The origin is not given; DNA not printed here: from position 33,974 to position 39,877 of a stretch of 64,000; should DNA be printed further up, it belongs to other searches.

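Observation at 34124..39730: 1868-aa eukaryote-style single-chain carboxylase as the last gene of a bacterial lipid operon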

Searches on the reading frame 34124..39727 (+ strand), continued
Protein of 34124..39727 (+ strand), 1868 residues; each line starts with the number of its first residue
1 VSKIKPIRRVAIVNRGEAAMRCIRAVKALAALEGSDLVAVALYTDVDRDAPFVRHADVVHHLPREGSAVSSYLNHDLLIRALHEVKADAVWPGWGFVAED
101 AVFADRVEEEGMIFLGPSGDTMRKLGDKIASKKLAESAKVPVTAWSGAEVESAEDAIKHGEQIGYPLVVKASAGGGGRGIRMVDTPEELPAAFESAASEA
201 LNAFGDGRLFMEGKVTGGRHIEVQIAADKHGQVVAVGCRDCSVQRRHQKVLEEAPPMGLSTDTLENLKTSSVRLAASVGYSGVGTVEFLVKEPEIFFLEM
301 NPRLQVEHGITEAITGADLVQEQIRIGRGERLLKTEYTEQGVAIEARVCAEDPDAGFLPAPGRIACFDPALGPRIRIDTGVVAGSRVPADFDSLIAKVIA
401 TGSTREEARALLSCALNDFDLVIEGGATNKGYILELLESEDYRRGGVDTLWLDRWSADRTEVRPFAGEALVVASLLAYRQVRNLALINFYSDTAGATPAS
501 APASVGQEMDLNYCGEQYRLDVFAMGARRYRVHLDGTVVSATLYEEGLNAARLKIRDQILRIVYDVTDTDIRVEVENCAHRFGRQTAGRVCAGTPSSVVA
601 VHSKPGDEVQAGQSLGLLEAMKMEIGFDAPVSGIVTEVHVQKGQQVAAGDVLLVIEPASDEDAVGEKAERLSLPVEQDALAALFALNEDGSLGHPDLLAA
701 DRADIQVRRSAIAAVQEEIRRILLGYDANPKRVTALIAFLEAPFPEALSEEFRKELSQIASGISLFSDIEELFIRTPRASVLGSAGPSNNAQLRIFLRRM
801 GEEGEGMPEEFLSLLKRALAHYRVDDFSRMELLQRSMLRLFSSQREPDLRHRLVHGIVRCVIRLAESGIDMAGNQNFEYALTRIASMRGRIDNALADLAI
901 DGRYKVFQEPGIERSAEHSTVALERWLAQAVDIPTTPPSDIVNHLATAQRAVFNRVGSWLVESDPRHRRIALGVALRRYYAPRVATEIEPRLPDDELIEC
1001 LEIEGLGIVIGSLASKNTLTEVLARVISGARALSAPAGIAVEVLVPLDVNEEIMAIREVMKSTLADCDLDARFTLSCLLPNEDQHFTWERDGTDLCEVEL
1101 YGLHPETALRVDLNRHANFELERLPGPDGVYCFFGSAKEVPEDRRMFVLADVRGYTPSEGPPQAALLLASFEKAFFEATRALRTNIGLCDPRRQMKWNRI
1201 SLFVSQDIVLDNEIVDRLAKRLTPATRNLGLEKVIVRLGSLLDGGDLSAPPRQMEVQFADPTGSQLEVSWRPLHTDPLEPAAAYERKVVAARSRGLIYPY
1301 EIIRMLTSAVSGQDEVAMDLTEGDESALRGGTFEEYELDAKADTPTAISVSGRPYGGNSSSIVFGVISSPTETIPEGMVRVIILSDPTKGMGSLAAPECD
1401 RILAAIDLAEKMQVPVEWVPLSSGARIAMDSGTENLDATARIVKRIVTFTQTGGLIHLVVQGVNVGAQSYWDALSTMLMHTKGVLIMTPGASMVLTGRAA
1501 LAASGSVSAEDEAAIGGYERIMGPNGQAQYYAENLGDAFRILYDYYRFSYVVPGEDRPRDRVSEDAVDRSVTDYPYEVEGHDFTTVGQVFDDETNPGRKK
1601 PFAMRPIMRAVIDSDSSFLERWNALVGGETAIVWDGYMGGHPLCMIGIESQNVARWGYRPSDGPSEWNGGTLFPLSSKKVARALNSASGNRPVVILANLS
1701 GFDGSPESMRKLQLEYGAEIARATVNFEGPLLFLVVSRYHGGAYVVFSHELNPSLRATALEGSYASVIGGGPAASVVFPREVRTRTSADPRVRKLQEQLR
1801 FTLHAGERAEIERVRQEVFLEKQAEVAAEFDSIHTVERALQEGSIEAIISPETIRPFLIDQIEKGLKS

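Call 67: find_encoding_contigs(protein=P0095, flank=9000, max_places=1)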
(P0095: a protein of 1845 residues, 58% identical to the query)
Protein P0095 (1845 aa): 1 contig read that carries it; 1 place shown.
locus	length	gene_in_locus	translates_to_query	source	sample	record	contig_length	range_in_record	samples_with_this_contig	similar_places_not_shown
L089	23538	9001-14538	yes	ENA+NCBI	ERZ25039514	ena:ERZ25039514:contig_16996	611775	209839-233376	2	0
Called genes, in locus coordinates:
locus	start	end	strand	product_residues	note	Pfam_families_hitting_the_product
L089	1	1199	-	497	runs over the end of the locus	PF22025:ThiI_fer, PF02568:ThiI, PF00581:Rhodanese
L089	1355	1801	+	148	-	-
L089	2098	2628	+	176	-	PF00691:OmpA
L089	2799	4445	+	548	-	PF02776:TPP_enzyme_N, PF00205:TPP_enzyme_M, PF02775:TPP_enzyme_C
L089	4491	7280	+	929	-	PF00929:RNase_T, PF13307:Helicase_C_2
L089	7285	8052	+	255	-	PF00106:adh_short, PF08659:KR, PF13561:adh_short_C2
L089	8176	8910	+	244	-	PF00106:adh_short, PF08659:KR, PF01370:Epimerase (weak), PF13561:adh_short_C2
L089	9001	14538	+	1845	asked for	PF00289:Biotin_carb_N, PF02222:ATP-grasp, PF02655:ATP-grasp_3 (weak), PF02786:CPSase_L_D2, PF02785:Biotin_carb_C, PF00364:Biotin_lipoyl, PF25919:BSH_CusB, PF01039:Carboxyl_trans, +4 more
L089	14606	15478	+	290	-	PF00557:Peptidase_M24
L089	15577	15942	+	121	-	PF02152:FolB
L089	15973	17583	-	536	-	PF02743:dCache_1, PF00672:HAMP, PF00990:GGDEF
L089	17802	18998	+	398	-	PF04055:Radical_SAM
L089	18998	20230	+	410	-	PF04055:Radical_SAM, PF19288:CofH_C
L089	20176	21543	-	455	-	PF11638:DnaA_N, PF01695:IstB_IS21, PF00308:Bac_DnaA, PF13401:AAA_22 (faint), PF08299:Bac_DnaA_C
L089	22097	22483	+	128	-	PF01863:YgjP-like, PF08325:WLM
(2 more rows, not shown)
